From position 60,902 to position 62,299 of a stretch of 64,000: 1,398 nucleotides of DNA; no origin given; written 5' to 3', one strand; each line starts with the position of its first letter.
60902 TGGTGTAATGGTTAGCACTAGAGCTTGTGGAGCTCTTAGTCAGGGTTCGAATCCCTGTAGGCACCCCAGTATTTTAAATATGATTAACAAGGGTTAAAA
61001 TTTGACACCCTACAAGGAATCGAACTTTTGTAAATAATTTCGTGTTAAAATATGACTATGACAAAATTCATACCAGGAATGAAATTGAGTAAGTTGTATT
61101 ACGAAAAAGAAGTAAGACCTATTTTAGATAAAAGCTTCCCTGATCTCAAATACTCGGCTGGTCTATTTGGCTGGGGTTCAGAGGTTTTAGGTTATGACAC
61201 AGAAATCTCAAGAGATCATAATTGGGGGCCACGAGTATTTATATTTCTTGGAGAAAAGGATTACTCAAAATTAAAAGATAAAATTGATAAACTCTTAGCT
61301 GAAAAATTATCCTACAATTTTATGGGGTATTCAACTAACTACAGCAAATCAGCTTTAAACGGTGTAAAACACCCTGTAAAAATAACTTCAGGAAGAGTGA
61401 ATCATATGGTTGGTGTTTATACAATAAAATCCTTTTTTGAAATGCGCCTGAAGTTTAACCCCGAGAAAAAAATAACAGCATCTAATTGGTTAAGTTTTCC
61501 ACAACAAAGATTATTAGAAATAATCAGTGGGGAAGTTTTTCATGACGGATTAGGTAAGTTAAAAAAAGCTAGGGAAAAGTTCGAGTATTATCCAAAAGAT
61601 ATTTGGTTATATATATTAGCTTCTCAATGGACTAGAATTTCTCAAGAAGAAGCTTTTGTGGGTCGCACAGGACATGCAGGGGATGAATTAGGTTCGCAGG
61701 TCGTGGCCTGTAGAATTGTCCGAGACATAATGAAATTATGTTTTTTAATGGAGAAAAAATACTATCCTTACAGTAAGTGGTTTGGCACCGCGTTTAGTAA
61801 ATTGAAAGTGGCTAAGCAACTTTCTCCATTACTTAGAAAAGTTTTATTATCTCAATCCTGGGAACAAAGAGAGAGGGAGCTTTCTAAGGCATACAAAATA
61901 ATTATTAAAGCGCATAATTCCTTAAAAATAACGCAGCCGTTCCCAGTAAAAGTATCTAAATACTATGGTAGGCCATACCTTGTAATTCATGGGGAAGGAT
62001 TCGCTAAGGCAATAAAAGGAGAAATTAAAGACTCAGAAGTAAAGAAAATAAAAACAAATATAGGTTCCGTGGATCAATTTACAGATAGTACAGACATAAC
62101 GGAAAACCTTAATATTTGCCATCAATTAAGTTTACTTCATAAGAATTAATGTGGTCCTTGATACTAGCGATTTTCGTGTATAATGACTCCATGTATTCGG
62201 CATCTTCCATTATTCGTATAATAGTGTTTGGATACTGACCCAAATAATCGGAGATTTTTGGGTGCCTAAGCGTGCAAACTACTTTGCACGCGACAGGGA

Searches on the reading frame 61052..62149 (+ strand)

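Call 87: search_protein_families(library=pfam, proteins=[window:61052-62149:+], max_evalue=0.00001)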
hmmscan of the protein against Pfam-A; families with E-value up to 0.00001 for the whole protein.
window:61052-62149:+ (365 aa): 1 family
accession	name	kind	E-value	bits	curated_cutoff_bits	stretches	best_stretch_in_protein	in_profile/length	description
PF13228.11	DUF4037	-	8.5e-35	120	22.1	1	146-244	1-101/101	Domain of unknown function (DUF4037)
